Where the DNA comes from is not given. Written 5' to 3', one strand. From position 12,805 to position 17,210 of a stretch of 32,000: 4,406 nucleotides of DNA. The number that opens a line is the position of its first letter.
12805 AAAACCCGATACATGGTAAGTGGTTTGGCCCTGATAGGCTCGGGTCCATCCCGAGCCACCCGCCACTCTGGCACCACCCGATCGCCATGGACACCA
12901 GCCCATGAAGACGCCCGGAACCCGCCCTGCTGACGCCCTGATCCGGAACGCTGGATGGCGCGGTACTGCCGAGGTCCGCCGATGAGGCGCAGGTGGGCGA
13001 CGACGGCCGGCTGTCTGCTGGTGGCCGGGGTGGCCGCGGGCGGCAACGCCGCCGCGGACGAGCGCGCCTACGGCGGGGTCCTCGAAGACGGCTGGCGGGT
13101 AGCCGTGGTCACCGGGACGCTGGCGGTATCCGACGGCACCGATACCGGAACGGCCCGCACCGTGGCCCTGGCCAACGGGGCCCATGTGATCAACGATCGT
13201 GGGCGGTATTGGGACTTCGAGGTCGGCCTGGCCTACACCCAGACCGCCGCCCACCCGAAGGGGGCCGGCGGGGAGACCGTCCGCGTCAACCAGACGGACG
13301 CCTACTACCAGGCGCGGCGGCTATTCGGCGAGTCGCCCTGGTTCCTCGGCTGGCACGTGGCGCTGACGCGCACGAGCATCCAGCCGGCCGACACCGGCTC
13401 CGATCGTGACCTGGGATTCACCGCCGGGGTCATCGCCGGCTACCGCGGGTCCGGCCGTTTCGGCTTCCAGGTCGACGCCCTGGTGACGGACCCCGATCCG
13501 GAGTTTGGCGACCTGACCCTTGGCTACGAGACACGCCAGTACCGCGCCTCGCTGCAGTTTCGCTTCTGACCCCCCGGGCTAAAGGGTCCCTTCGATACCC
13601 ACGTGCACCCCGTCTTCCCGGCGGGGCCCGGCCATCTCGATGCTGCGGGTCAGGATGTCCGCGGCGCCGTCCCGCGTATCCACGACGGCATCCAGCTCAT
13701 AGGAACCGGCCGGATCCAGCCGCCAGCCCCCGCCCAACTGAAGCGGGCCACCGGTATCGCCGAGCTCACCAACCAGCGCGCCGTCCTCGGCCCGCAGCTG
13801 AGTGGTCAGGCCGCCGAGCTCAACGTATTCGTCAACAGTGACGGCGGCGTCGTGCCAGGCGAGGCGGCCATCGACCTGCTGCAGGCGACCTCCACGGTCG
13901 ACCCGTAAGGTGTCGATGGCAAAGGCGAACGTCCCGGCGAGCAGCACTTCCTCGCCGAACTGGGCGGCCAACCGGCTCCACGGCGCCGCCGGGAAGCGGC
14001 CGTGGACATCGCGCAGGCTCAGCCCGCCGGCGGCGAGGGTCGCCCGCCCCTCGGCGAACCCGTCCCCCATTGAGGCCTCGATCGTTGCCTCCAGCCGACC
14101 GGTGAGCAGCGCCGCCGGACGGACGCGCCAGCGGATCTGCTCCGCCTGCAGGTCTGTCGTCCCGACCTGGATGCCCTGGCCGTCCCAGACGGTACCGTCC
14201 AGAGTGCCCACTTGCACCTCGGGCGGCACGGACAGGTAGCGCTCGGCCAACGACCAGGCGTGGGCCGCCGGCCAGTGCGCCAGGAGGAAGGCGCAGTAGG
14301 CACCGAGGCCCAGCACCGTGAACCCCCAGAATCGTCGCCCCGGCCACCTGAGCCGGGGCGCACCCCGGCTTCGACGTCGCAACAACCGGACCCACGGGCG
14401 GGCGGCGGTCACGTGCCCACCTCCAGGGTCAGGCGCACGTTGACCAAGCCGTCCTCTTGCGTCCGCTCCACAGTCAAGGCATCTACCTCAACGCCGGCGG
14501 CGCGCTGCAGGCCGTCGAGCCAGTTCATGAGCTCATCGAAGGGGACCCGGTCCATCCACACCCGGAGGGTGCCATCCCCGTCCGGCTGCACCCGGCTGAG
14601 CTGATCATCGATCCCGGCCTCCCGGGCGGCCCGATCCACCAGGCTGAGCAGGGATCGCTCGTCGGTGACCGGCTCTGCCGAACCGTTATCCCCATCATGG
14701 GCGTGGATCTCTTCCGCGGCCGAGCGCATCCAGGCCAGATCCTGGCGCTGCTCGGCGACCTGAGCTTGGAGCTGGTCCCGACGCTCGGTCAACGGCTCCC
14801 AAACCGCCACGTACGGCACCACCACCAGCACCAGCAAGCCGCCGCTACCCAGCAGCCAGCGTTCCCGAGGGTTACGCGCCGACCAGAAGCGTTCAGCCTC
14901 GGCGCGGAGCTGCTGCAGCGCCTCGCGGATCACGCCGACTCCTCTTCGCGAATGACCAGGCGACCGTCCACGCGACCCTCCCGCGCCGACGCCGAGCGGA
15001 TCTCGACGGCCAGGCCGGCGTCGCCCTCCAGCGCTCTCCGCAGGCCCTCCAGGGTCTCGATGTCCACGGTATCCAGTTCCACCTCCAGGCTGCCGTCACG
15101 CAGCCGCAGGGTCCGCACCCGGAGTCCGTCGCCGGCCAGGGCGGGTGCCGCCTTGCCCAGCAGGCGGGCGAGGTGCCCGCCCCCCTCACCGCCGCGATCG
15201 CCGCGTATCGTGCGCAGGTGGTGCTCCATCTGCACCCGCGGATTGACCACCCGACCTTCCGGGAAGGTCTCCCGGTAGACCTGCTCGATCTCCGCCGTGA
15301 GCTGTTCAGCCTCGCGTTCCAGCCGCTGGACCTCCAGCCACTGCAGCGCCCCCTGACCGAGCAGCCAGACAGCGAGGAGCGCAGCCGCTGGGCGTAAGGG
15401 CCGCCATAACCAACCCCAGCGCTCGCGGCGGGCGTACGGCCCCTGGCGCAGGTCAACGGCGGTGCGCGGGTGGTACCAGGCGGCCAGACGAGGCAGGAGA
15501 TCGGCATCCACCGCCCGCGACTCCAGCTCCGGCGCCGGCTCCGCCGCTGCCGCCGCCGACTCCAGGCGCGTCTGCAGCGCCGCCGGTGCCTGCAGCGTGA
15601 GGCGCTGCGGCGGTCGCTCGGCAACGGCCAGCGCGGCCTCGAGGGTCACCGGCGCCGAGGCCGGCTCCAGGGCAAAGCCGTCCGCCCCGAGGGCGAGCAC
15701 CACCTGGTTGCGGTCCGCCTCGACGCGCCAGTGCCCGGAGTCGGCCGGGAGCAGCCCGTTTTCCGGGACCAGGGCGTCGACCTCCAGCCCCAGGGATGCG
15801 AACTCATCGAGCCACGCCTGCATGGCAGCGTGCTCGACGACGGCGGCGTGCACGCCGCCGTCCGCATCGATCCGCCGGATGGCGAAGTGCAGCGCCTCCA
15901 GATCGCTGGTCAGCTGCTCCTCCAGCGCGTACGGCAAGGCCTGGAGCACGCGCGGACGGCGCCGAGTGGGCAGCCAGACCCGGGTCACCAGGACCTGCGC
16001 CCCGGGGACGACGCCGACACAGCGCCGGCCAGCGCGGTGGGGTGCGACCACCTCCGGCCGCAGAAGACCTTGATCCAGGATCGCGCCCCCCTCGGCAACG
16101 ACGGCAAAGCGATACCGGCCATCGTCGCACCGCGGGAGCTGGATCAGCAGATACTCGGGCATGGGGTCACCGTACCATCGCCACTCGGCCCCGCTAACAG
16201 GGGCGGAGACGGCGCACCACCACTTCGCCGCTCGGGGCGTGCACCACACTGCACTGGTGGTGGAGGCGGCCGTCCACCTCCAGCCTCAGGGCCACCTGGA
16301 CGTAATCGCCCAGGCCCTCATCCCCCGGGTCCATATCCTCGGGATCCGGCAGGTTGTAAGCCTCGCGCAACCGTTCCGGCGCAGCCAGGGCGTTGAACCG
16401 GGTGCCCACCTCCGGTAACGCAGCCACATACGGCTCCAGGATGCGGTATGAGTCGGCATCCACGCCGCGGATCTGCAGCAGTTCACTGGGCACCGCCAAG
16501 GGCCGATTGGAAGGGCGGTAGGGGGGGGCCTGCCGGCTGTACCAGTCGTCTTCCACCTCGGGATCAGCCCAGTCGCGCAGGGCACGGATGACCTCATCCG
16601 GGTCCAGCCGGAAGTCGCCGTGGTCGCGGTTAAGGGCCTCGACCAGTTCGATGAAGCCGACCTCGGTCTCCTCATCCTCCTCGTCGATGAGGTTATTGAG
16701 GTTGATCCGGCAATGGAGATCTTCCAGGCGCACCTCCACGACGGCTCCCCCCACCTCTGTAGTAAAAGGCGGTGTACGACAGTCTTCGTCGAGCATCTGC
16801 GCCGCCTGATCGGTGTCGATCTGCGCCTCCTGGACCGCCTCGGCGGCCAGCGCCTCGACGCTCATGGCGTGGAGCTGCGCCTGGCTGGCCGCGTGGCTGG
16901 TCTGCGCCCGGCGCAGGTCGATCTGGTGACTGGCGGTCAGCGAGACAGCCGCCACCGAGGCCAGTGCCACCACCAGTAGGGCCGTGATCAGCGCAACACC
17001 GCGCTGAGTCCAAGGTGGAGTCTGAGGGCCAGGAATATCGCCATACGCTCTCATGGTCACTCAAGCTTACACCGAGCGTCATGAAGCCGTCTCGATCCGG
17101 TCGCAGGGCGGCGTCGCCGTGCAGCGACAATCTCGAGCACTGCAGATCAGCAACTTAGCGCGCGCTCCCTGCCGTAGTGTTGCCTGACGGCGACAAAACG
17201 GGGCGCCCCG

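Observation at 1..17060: Type II secretion locus is fragmented and brackets the cytochrome island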

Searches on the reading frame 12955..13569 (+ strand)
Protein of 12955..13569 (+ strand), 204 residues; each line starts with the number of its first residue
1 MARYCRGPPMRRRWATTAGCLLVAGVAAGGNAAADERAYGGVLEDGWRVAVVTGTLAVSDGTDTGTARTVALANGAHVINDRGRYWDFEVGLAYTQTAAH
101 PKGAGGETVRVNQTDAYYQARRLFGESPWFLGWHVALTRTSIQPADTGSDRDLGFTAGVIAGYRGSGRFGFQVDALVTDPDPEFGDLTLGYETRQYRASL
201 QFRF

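Call 3: search_protein_families(library=pfam, proteins=[window:12955-13569:+], max_evalue=0.01)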
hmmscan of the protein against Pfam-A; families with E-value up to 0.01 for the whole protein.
window:12955-13569:+ (204 aa): 1 family
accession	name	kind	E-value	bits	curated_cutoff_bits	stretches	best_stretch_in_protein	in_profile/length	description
PF13505.12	OMP_b-brl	-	1.8e-05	25.5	28.7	1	19-204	2-175/175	Outer membrane protein beta-barrel domain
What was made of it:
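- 12955..13569 (+): Small beta-barrel outer-membrane protein, convergent on gspN. It is conserved beside gspN across the genus. OMP_b-brl scores 25.5 bits, below gathering (call 3).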

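Call 6: search_protein_families(library=ncbifam, proteins=[window:12955-13569:+], max_evalue=0.01)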
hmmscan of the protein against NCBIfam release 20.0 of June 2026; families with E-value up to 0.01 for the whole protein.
window:12955-13569:+ (204 aa): 0 families

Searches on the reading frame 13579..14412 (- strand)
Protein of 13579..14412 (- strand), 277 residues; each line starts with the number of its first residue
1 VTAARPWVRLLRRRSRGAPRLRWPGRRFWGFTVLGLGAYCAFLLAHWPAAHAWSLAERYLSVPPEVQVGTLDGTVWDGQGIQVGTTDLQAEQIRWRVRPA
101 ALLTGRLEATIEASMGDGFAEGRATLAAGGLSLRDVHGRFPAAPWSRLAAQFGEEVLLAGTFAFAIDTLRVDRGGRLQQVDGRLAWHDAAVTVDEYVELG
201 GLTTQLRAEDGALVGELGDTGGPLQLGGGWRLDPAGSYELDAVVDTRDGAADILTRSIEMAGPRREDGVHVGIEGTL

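Call 4: search_protein_families(library=pfam, proteins=[window:13579-14412:-], max_evalue=0.01)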
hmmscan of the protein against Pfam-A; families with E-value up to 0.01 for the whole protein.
window:13579-14412:- (277 aa): 1 family
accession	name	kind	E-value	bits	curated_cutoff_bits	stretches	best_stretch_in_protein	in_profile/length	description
PF01203.25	T2SSN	-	1.3e-33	117.3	29.6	1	64-268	1-206/211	Type II secretion system (T2SS), protein N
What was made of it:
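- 13579..14412 (-): gspN. PF01203, 117 bits (call 4).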

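Call 6: search_protein_families(library=ncbifam, proteins=[window:13579-14412:-], max_evalue=0.01)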
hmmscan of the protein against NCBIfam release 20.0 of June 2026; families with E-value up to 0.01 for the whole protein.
window:13579-14412:- (277 aa): 0 families

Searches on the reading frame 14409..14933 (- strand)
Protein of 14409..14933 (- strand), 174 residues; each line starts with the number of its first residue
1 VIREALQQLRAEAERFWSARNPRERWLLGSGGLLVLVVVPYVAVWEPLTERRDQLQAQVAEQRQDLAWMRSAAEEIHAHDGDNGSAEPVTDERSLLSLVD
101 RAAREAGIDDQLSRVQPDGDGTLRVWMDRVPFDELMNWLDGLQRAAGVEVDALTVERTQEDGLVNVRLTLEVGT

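Call 4: search_protein_families(library=pfam, proteins=[window:14409-14933:-], max_evalue=0.01)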
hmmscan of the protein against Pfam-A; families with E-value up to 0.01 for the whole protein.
window:14409-14933:- (174 aa): 1 family
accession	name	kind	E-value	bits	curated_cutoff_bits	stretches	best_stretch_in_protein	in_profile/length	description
PF04612.17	T2SSM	-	6.4e-52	176.4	27.8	1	11-170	2-156/160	Type II secretion system (T2SS), protein M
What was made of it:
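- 14409..14933 (-): gspM. PF04612, 176 bits (call 4).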

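Call 6: search_protein_families(library=ncbifam, proteins=[window:14409-14933:-], max_evalue=0.01)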
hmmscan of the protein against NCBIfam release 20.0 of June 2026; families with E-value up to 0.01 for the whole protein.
window:14409-14933:- (174 aa): 1 family
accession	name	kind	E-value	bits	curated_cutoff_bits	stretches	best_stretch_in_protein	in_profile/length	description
NF007274.0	PRK09731.1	exception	7.1e-13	48.7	352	1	17-172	29-175/178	GspM family type II secretion system protein YghD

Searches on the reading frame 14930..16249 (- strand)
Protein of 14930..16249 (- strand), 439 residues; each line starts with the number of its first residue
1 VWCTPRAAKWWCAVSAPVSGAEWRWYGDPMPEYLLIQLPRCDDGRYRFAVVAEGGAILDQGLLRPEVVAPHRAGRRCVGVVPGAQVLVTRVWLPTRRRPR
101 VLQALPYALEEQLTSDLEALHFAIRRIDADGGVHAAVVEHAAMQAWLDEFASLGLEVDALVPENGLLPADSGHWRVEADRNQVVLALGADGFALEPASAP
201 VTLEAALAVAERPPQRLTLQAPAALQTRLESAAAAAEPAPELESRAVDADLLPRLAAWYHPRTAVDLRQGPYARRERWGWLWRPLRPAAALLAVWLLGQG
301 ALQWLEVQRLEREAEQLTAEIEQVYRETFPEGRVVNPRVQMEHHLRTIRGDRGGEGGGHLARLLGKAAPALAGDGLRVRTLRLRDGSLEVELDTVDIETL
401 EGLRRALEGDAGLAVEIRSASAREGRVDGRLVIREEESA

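Call 4: search_protein_families(library=pfam, proteins=[window:14930-16249:-], max_evalue=0.01)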
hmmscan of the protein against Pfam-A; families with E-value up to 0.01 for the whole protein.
window:14930-16249:- (439 aa): 2 families
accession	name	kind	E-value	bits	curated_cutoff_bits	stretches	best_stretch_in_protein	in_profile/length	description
PF05134.19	T2SSL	-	5.4e-23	82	25.5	1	72-274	43-230/231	Type II secretion system (T2SS), protein L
PF12693.12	GspL_C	-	1.4e-18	67.7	29.6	1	282-435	4-156/158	GspL periplasmic domain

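Call 6: search_protein_families(library=ncbifam, proteins=[window:14930-16249:-], max_evalue=0.01)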
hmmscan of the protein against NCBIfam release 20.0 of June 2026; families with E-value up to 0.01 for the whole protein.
window:14930-16249:- (439 aa): 2 families
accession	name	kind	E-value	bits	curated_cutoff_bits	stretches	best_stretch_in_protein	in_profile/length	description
TIGR01709.2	typeII_sec_gspL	equivalog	4.8e-72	243.2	65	1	34-429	2-391/392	type II secretion system protein GspL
NF041617.1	T2SS_L_SYNERG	exception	2.2e-05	23.5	150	1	303-416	250-364/387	type II secretion system protein GspL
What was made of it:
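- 14930..16162 (-): gspL (410 aa). TIGR01709, 243 bits (call 6).
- Checked: gspN is 13579..14412, gspM 14409..14933, gspL 14930..16162 and gspK 16194..17060, all on the minus strand (calls 4, 6).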

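Call 15: find_homologous_proteins(query=window:14930-16162:-, max_evalue=1e-10)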
Query window:14930-16162:- (410 aa): 26 proteins with E <= 1e-10 among 8000 candidates.
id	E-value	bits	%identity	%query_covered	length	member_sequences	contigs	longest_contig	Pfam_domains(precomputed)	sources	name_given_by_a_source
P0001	1.2e-260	883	100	100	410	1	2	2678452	PF05134.20,PF12693.13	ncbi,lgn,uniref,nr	ncbi:type II secretion system protein GspL [Halorhodospira halophila]|uniref:Type II secretion syste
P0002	2.4e-208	710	80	100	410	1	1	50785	PF05134.20,PF12693.13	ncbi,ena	-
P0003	1.5e-203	695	79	100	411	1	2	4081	PF05134.20,PF12693.13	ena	-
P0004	1.1e-201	688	79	100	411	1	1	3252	PF05134.20,PF12693.13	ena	-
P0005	2.8e-145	503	63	99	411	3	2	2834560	PF05134.20,PF12693.13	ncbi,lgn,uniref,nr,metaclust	ncbi:general secretion pathway protein L [Halorhodospira halochloris]|uniref:Type II secretion syste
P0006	3.2e-145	502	63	99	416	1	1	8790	PF05134.20,PF12693.13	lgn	-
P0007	8.9e-142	491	60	99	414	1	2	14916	PF05134.20,PF12693.13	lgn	-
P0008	3.3e-135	469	59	99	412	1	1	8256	PF05134.20,PF12693.13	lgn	-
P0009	7.3e-131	455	59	100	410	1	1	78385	PF05134.20,PF12693.13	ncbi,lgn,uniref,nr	ncbi:type II secretion system protein GspL [Halorhodospira abdelmalekii]|uniref:type II secretion sy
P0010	4.3e-129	449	57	100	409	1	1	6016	PF05134.20,PF12693.13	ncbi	-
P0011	1.2e-127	445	56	99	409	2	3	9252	PF05134.20,PF12693.13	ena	-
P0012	3.6e-114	400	53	99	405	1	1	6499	PF05134.20,PF12693.13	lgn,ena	-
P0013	6.6e-110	386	52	99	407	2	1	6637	PF05134.20,PF12693.13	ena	-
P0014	1.7e-104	368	49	99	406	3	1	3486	PF05134.20,PF12693.13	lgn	-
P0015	7.8e-53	198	36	100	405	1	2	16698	PF05134.20,PF12693.13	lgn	-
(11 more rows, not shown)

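Call 17: find_encoding_contigs(protein=P0001, flank=10000, max_places=4)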
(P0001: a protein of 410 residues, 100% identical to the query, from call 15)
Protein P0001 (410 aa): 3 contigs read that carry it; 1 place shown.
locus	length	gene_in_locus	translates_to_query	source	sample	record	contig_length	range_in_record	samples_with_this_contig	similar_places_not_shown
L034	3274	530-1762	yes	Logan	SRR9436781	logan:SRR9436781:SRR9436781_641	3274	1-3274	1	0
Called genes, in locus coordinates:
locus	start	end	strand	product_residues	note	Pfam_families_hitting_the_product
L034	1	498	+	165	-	?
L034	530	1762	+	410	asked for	PF05134:T2SSL, PF12693:GspL_C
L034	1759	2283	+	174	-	PF04612:T2SSM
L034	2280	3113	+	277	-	PF01203:T2SSN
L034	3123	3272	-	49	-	?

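Call 19: find_encoding_contigs(protein=P0009, flank=10000, max_places=3)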
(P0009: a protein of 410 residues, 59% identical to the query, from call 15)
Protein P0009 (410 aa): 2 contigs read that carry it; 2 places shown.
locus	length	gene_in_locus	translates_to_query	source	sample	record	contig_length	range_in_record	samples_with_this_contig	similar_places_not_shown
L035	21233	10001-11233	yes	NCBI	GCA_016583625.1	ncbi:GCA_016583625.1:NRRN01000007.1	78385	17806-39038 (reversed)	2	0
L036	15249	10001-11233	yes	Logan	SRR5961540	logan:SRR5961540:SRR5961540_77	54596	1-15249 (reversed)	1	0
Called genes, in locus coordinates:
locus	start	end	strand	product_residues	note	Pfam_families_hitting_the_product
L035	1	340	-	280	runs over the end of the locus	PF17284:Spermine_synt_N, PF01564:Spermine_synth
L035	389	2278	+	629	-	PF02784:Orn_Arg_deC_N, PF17810:Arg_decarb_HB, PF17944:Arg_decarbox_C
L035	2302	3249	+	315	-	PF02826:2-Hacid_dh_C (weak), PF01488:Shikimate_DH, PF01408:GFO_IDH_MocA (weak), PF03446:NAD_binding_2, PF03807:F420_oxidored, PF14833:NAD_binding_11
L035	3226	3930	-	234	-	PF05036:SPOR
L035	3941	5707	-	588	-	PF03485:Arg_tRNA_synt_N, PF00750:tRNA-synt_1d, PF05746:DALR_1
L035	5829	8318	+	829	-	PF22148:Fervidolysin_NPro-like (weak), PF00082:Peptidase_S8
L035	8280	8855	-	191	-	-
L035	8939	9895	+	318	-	PF21687:T2SSK_1st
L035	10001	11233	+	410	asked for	PF05134:T2SSL, PF12693:GspL_C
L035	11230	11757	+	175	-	PF04612:T2SSM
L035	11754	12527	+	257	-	PF01203:T2SSN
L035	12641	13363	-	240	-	-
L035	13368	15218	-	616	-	PF00664:ABC_membrane, PF00005:ABC_tran, PF02463:SMC_N (weak)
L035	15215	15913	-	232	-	-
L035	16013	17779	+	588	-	PF03600:CitMHS, PF02080:TrkA_C, PF00939:Na_sulph_symp, PF06808:DctM (weak), PF03600:CitMHS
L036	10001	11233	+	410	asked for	PF05134:T2SSL, PF12693:GspL_C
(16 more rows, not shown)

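Call 20: find_encoding_contigs(protein=P0005, flank=10000, max_places=3)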
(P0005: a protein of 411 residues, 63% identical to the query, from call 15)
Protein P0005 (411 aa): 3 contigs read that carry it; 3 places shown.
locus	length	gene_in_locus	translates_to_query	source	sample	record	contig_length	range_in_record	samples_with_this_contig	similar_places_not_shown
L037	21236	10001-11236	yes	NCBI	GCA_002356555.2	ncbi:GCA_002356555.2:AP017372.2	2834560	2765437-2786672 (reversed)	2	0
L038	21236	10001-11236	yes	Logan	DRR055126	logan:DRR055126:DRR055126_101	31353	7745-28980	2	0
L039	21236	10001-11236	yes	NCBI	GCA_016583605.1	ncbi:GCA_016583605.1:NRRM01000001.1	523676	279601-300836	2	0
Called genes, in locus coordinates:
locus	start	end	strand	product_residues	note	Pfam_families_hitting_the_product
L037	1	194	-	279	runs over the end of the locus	PF17284:Spermine_synt_N, PF01564:Spermine_synth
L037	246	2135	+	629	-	PF02784:Orn_Arg_deC_N, PF17810:Arg_decarb_HB, PF17944:Arg_decarbox_C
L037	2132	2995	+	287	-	PF01488:Shikimate_DH, PF03446:NAD_binding_2, PF03807:F420_oxidored, PF14833:NAD_binding_11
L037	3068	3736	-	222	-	PF05036:SPOR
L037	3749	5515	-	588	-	PF03485:Arg_tRNA_synt_N, PF00750:tRNA-synt_1d, PF05746:DALR_1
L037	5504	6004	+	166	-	-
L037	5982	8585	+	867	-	PF00082:Peptidase_S8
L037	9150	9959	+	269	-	PF21687:T2SSK_1st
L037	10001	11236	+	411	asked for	PF05134:T2SSL, PF12693:GspL_C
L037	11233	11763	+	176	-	PF04612:T2SSM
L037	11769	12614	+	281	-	PF01203:T2SSN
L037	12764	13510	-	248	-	-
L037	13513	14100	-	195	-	-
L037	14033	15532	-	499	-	PF02518:HATPase_c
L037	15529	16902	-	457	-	PF00072:Response_reg, PF00004:AAA (faint), PF00158:Sigma54_activat, PF14532:Sigma54_activ_2, PF07728:AAA_5, PF25601:AAA_lid_14, PF02954:HTH_8, PF13556:HTH_30 (weak), +1 more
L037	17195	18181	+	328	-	PF22113:Mtrc-MtrF_II-IV_dom (faint), PF22678:Cytochrom_c_NrfB-like (faint), PF14522:Cytochrome_C7 (faint), PF14537:Cytochrom_c3_2 (faint), PF09699:Paired_CXXCH_1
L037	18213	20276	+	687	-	PF11854:MtrB_PioB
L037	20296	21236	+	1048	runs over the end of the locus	PF14522:Cytochrome_C7 (faint), PF22113:Mtrc-MtrF_II-IV_dom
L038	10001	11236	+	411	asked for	PF05134:T2SSL, PF12693:GspL_C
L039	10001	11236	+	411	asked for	PF05134:T2SSL, PF12693:GspL_C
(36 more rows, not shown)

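Call 21: find_encoding_contigs(protein=P0002, flank=10000, max_places=3)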
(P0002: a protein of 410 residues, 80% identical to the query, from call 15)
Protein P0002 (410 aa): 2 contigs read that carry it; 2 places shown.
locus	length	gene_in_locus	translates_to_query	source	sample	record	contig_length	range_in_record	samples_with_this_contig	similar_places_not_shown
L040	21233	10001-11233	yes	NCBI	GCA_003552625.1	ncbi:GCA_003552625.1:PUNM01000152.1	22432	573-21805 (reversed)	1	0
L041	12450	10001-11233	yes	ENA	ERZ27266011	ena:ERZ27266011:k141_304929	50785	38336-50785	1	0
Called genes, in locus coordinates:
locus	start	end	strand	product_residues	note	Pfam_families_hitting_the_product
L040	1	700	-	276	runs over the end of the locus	PF03372:Exo_endo_phos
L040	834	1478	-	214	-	PF00034:Cytochrom_C, PF13442:Cytochrome_CBB3 (weak)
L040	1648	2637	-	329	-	PF03150:CCP_MauG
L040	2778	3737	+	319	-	PF00174:Oxidored_molyb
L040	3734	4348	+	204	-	PF01794:Ferric_reduct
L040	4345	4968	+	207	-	PF03193:RsgA_GTPase (faint), PF01926:MMR_HSR1, PF02421:FeoB_N (weak)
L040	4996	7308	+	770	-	PF00082:Peptidase_S8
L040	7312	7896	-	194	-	-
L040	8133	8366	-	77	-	-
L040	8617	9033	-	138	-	-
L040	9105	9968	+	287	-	PF21687:T2SSK_1st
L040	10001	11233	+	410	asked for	PF05134:T2SSL, PF12693:GspL_C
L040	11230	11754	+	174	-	PF04612:T2SSM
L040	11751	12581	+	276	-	PF01203:T2SSN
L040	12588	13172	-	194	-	PF13505:OMP_b-brl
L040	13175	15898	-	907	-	PF12768:Rax2 (faint)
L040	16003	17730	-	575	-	PF02518:HATPase_c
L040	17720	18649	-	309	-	PF12974:Phosphonate-bd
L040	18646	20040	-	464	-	PF00072:Response_reg, PF00158:Sigma54_activat, PF01078:Mg_chelatase (faint), PF14532:Sigma54_activ_2, PF07728:AAA_5 (weak), PF25601:AAA_lid_14, PF02954:HTH_8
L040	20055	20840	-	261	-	PF13431:TPR_17 (faint), PF23914:TPR_CcmH_CycH, PF13432:TPR_16 (faint), PF14559:TPR_19 (faint), PF07719:TPR_2 (faint)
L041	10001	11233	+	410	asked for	PF05134:T2SSL, PF12693:GspL_C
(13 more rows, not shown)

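Call 60: search_protein_families(library=pfam, proteins=[L040:13175-15898:-, L037:12764-13510:-], max_evalue=0.01)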
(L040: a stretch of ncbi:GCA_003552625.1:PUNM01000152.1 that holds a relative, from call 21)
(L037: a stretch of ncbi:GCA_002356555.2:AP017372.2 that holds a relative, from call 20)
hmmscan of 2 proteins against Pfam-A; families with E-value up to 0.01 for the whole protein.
L040:13175-15898:- (907 aa): 2 families
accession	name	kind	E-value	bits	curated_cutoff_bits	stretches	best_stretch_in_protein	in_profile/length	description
PF12768.13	Rax2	-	2.1e-12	47.4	28.8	0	544-580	23-59/254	Rax2 C-terminal beta propeller domain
PF17164.10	DUF5122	-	1.5e-05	25.6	27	0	234-262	4-32/36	Domain of unknown function (DUF5122) beta-propeller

L037:12764-13510:- (248 aa): 1 family
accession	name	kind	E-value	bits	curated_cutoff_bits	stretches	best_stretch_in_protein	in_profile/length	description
PF13505.12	OMP_b-brl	-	0.001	19.7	28.7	1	95-195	54-153/175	Outer membrane protein beta-barrel domain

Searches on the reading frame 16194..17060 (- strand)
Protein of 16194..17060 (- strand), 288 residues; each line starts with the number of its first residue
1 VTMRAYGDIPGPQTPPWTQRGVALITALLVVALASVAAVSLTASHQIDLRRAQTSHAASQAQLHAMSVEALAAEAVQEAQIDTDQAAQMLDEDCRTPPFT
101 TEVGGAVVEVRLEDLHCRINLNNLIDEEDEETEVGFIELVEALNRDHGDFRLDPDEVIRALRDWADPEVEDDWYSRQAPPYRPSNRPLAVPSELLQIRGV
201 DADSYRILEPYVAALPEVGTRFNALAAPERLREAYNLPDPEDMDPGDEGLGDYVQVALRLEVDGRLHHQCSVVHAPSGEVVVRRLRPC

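Call 4: search_protein_families(library=pfam, proteins=[window:16194-17060:-], max_evalue=0.01)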
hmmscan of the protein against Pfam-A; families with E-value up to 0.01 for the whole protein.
window:16194-17060:- (288 aa): 1 family
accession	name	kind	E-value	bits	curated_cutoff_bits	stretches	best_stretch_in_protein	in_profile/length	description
PF21687.3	T2SSK_1st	-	2.4e-19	70.5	26.2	1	118-217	2-107/107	Type II secretion system (T2SS), protein K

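Call 6: search_protein_families(library=ncbifam, proteins=[window:16194-17060:-], max_evalue=0.01)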
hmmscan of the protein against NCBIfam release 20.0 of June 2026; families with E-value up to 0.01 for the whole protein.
window:16194-17060:- (288 aa): 1 family
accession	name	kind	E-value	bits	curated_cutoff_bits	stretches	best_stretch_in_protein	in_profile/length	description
NF037980.1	T2SS_GspK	equivalog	2.8e-41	142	130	1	19-224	1-215/307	type II secretion system minor pseudopilin GspK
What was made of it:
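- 16194..17060 (-): gspK, first gene of the four-gene gspK-L-M-N operon. NF037980, 142 bits, above cut-off 130 (call 6).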
